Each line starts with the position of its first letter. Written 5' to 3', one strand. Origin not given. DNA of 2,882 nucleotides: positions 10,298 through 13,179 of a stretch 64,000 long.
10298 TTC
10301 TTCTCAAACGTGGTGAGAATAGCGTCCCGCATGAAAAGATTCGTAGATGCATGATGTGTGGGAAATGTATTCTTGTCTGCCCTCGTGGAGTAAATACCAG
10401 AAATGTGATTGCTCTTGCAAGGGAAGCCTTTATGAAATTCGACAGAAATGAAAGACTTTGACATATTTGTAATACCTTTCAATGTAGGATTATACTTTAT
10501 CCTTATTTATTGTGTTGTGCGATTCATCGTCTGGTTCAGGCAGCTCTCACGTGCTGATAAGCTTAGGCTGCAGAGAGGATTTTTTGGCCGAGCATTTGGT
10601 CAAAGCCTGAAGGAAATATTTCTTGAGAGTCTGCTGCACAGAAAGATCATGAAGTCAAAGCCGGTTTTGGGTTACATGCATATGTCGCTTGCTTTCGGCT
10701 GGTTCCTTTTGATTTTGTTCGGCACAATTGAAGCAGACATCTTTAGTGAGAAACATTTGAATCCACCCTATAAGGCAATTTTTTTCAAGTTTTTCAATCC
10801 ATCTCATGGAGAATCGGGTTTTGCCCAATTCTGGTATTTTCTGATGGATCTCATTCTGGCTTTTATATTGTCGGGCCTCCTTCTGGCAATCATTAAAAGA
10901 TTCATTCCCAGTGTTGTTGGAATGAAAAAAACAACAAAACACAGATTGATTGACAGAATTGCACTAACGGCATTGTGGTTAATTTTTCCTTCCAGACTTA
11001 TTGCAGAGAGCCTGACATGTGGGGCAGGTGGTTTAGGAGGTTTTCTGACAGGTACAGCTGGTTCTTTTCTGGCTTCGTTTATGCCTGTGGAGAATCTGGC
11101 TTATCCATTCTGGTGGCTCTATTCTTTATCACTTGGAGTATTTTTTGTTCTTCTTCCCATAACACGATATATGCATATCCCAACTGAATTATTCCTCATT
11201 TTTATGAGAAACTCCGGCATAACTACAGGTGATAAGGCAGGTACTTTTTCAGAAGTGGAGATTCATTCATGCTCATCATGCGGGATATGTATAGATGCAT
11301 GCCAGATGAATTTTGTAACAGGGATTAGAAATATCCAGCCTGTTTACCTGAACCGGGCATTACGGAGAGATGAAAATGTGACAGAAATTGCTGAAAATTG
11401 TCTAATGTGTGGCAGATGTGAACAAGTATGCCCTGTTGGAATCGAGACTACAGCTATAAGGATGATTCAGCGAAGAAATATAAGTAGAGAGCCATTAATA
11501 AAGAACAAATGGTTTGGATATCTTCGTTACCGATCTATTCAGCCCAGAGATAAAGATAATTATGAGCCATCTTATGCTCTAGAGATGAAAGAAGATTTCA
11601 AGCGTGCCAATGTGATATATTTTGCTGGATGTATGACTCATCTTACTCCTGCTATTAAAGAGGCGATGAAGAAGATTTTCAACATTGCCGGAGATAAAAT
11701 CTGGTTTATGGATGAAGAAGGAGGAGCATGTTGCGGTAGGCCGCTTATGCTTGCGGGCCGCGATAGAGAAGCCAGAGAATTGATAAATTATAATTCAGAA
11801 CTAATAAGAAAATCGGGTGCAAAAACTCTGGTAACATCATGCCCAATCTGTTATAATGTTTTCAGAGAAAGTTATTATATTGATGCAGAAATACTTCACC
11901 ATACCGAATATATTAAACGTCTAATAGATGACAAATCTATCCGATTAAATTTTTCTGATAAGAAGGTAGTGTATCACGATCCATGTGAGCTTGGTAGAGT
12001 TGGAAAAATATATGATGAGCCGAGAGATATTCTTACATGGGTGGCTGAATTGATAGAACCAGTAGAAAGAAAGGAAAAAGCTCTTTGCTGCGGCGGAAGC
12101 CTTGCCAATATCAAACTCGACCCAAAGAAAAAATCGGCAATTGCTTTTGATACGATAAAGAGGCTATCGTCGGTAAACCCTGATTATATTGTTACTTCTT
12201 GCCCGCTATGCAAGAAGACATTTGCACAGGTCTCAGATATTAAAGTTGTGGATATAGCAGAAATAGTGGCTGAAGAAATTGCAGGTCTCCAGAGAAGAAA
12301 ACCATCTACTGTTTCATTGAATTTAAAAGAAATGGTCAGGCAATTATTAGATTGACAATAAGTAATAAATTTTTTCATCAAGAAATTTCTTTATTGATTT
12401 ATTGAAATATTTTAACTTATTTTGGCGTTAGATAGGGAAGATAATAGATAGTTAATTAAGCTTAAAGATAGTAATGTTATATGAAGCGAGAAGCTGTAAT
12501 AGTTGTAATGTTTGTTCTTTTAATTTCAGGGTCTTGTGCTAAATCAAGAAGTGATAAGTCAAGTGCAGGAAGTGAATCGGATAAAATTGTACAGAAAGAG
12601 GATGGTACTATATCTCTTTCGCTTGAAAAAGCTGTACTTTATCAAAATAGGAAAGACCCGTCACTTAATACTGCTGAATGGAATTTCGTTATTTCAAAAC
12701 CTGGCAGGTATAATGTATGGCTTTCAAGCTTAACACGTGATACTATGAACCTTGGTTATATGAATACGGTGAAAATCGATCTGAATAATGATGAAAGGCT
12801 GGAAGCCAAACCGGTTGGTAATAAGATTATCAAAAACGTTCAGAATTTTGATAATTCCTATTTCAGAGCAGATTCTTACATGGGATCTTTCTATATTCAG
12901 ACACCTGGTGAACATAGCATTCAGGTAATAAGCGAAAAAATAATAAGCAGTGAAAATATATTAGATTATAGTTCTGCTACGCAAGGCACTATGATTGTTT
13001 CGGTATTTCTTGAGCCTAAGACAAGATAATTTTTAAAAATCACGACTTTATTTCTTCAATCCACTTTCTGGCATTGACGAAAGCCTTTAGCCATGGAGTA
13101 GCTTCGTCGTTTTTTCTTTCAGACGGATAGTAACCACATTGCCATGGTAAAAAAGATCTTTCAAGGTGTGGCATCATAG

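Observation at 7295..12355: Membrane-anchored Hdr-like five-gene cluster with sHdr-like gene order but no sulfur-carrier genes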

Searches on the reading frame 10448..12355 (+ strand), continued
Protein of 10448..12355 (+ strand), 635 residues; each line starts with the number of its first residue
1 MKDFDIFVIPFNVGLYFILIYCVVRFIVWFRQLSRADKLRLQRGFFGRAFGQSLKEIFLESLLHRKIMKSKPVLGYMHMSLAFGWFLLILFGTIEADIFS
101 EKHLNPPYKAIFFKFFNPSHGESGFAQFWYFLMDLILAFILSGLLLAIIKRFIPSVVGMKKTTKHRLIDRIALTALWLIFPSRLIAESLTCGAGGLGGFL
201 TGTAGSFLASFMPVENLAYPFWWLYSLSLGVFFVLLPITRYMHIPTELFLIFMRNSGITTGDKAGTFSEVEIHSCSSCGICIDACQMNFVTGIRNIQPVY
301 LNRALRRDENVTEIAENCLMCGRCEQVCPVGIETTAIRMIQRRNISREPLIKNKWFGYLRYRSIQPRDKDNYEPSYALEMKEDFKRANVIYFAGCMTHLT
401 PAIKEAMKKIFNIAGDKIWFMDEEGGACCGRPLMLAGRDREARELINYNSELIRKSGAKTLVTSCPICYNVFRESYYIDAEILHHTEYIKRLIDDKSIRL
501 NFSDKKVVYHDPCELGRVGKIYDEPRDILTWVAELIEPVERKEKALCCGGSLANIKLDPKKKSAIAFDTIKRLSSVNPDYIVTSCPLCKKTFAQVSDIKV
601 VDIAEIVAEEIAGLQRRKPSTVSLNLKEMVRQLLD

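Call 89: search_solved_structures(query=A2, max_evalue=0.001, show_alignments=1)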
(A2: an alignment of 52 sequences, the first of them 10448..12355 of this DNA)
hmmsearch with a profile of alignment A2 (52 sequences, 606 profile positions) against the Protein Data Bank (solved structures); distinct sequences matched with E-value up to 0.001: 59.
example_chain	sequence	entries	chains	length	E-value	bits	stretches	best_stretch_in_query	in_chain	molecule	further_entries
9ojn_A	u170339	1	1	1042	1.5e-86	294.4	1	10-602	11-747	Iron-sulfur-binding reductase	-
8rvv_B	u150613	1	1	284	2.3e-18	69.2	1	375-596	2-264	H(2):CoB-CoM heterodisulfide,ferredoxin reductase subunit B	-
8rvu_b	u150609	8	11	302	2.9e-18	68.8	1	375-595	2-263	H(2):CoB-CoM heterodisulfide,ferredoxin reductase subunit B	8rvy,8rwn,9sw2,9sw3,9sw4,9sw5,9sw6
9sfi_C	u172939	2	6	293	7.6e-17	64.2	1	375-586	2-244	H(2)/formate:CoB-CoM heterodisulfide,ferredoxin reductase subunit B2 | Heterodisulfide reductase subunit B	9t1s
5odc_B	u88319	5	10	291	1.9e-15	59.6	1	375-586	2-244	Heterodisulfide reductase, subunit B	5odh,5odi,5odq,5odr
8rvv_C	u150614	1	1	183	4.9e-11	45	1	271-361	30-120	H(2):CoB-CoM heterodisulfide,ferredoxin reductase subunit C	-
8rvu_c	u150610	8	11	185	5.1e-11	44.9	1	271-361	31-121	H(2):CoB-CoM heterodisulfide,ferredoxin reductase subunit C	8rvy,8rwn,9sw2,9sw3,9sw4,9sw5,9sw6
9sfi_E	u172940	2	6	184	7.3e-11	44.4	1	270-360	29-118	H(2)/formate:CoB-CoM heterodisulfide,ferredoxin reductase subunit C2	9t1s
7bkb_B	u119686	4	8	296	9.8e-11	44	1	375-586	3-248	CoB--CoM heterodisulfide reductase subunit B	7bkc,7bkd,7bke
5t5i_F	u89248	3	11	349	1.1e-10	43.8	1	261-348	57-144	Tungsten formylmethanofuran dehydrogenase subunit fwdF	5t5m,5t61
5odc_C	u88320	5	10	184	1.2e-10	43.7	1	271-364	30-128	Heterodisulfide reductase, subunit C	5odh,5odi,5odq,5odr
9sw6_H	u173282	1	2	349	2.2e-10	42.8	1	266-347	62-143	Tungsten formylmethanofuran dehydrogenase, subunit F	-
7bkb_C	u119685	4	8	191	6.8e-09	37.9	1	271-357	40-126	CoB--CoM heterodisulfide reductase subunit C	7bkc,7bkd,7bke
1kf6_B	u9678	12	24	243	4.2e-08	35.3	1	264-346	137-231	FUMARATE REDUCTASE IRON-SULFUR PROTEIN | Fumarate reductase iron-sulfur subunit | Fumarate reductase (Anaerobic), Fe-S subunit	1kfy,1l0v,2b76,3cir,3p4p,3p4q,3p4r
9sfi_T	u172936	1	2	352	6.6e-08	34.6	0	273-331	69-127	4Fe-4S ferredoxin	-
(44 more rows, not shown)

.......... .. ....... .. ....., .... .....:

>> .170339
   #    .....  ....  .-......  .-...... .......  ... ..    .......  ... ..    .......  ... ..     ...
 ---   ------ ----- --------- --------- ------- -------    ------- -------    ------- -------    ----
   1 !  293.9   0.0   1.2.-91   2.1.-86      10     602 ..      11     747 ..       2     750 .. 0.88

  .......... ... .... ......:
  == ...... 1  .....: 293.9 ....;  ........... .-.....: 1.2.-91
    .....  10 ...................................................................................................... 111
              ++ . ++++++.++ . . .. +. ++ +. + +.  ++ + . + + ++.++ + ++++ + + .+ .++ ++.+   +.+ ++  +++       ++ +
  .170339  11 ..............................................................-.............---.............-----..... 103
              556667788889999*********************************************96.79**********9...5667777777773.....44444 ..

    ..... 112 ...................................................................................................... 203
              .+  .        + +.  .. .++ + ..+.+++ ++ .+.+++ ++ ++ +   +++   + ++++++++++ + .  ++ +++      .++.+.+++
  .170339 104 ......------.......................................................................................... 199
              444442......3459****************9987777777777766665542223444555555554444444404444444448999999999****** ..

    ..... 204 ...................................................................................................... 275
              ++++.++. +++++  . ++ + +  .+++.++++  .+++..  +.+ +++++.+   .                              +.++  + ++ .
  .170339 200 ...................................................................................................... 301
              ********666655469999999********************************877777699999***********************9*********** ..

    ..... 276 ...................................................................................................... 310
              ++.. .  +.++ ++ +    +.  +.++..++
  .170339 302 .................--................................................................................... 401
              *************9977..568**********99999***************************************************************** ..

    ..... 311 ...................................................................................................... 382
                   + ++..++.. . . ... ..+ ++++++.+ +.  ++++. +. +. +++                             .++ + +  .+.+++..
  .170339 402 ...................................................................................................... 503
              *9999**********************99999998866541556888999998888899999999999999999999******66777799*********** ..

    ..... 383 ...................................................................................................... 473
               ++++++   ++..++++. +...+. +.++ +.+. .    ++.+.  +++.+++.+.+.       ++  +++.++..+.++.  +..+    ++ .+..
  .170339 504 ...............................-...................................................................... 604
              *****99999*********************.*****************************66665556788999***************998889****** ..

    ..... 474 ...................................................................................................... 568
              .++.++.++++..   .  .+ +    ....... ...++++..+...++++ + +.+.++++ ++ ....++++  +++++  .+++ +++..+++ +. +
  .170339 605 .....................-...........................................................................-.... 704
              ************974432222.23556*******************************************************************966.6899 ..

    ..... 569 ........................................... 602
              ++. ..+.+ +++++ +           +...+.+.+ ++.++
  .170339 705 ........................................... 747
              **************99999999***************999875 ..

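Call 91: list_cluster_members(proteins=[P0314, P0336, P0001, P0152])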
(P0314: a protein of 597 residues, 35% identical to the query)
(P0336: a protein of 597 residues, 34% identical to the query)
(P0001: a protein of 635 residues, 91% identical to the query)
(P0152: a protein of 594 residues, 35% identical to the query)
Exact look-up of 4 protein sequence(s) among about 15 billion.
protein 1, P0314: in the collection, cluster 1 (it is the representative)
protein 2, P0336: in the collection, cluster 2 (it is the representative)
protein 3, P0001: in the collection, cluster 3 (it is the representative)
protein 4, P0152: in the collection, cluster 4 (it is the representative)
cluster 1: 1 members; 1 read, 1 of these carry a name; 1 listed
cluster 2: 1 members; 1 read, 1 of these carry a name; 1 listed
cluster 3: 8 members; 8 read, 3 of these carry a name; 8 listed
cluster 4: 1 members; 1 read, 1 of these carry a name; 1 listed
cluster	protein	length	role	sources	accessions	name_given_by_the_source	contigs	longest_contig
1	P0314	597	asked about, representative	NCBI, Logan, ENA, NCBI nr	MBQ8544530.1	MAG: (Fe-S)-binding protein [Alistipes sp.] | (Fe-S)-binding protein [Alistipes sp.]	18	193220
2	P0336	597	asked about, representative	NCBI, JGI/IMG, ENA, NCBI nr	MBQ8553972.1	MAG: 4Fe-4S dicluster domain-containing protein [Alistipes sp.] | 4Fe-4S dicluster domain-containing protein [Alistipes sp.]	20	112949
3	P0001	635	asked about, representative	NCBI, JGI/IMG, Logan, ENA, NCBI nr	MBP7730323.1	MAG: (Fe-S)-binding protein [Bacteroidales bacterium] | (Fe-S)-binding protein [Bacteroidales bacterium]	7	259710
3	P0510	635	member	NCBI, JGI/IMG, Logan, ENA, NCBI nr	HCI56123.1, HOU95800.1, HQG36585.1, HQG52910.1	MAG TPA: (Fe-S)-binding protein [Bacteroidales bacterium] | (Fe-S)-binding protein [Bacteroidales bacterium]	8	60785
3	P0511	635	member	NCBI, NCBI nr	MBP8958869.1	MAG: (Fe-S)-binding protein [Bacteroidales bacterium] | (Fe-S)-binding protein [Bacteroidales bacterium]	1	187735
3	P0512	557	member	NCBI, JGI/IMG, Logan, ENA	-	-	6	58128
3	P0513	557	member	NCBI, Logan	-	-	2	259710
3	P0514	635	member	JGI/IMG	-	-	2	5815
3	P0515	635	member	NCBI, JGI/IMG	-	-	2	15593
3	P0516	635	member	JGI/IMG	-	-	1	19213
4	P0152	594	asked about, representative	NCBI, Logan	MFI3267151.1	MAG: (Fe-S)-binding protein [Rikenellaceae bacterium]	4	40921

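Call 96: list_cluster_members(proteins=[P0122, P0123, P0124, P0125, P0131, P0132, P0137, P0141, P0142, P0146])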
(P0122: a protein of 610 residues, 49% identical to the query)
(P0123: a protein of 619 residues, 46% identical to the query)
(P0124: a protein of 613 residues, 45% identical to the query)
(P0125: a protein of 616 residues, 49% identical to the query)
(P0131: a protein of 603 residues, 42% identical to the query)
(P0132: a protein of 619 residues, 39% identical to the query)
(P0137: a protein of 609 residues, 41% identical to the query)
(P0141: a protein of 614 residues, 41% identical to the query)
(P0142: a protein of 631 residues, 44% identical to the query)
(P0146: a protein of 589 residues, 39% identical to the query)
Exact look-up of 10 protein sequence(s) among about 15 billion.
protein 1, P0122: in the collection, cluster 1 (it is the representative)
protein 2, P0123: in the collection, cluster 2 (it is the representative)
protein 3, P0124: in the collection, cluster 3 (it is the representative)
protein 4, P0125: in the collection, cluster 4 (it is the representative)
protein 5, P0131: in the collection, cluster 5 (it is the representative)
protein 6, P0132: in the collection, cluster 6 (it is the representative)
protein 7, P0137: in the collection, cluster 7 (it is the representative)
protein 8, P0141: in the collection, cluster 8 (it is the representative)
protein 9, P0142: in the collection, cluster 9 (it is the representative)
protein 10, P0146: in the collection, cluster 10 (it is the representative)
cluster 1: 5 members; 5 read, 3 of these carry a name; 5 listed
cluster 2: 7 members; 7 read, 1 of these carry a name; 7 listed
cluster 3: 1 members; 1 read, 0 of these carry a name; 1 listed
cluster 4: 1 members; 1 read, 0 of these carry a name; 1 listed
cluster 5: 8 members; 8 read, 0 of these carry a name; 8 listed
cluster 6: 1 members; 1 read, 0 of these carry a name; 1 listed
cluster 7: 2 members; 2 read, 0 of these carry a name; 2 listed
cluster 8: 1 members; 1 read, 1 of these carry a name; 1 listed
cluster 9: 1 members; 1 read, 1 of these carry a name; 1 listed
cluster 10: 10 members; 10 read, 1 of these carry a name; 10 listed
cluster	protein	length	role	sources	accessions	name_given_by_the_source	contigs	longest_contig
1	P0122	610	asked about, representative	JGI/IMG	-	Fe-S oxidoreductase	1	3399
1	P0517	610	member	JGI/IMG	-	Fe-S oxidoreductase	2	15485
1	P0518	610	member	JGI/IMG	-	Fe-S oxidoreductase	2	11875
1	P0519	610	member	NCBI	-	-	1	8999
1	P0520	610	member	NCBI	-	-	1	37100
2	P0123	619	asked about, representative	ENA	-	-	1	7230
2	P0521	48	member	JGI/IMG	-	hypothetical protein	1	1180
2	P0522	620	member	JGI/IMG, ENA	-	-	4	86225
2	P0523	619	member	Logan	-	-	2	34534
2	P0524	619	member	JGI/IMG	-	-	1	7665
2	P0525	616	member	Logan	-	-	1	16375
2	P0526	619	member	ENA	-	-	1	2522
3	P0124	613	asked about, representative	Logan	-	-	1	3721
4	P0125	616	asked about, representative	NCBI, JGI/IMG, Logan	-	-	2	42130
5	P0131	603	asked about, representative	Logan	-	-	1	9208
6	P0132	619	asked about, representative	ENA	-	-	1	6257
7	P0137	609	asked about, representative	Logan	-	-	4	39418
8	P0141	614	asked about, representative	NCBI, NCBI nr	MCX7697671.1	MAG: (Fe-S)-binding protein [Bacteroidales bacterium] | (Fe-S)-binding protein [Bacteroidales bacterium]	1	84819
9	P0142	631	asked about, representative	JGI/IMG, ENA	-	Fe-S oxidoreductase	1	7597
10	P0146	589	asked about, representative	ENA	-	-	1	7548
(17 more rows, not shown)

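Call 97: list_cluster_members(proteins=[P0192, P0194, P0222, P0227, P0168, P0177, P0199, P0210, P0229, P0251])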
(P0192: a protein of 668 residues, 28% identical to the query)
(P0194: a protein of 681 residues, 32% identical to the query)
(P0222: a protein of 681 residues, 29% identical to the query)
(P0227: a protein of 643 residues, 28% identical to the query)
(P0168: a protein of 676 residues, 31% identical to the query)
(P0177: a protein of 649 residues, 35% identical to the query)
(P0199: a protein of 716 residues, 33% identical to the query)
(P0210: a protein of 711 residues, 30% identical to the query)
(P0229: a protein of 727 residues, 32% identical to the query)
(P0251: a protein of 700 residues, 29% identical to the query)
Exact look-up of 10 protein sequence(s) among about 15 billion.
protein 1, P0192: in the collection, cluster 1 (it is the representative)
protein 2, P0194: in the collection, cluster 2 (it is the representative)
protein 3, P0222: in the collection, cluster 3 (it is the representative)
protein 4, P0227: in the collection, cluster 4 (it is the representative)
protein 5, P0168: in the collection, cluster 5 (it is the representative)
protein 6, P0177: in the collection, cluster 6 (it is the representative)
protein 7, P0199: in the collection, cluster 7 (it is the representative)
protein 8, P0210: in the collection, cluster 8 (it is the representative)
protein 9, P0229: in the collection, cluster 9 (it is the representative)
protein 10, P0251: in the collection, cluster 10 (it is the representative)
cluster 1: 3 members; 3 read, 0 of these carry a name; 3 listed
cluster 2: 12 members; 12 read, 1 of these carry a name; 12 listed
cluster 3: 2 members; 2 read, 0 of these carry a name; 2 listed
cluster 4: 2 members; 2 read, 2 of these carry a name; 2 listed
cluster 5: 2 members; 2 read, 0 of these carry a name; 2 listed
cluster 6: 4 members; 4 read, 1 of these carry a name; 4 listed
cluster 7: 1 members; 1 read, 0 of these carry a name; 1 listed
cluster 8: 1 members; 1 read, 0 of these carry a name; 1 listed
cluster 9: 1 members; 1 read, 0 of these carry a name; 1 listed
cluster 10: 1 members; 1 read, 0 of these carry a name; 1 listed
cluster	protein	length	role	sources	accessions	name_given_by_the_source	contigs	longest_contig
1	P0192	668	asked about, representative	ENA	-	-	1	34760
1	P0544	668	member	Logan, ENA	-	-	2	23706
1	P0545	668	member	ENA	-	-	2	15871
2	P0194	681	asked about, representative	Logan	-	-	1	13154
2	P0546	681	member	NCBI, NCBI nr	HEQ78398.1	MAG TPA: (Fe-S)-binding protein [Euryarchaeota archaeon] | (Fe-S)-binding protein [Euryarchaeota archaeon]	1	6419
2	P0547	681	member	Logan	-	-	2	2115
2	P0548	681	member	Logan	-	-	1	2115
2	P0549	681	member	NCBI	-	-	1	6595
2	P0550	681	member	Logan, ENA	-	-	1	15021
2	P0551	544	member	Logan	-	-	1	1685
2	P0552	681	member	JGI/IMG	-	-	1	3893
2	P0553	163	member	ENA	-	-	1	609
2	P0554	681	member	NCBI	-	-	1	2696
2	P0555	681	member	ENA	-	-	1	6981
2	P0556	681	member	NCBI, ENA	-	-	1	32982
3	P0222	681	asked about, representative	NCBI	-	-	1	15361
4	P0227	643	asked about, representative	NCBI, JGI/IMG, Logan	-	heterodisulfide reductase subunit D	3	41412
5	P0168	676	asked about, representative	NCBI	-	-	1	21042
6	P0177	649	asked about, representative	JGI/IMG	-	-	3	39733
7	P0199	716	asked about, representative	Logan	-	-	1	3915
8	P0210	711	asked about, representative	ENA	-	-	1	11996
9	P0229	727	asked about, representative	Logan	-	-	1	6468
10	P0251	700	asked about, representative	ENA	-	-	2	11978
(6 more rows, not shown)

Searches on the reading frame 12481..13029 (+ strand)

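Call 3: search_protein_families(library=pfam, proteins=[window:12481-13029:+], max_evalue=0.01)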
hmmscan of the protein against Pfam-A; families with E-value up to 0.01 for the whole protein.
window:12481-13029:+ (182 aa): 1 family
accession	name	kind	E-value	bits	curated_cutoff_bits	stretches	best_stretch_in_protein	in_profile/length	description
PF23623.1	GBD_IRG7_N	-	0.0057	17.3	27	0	94-165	23-93/95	IRG7 N-terminal galactose binding domain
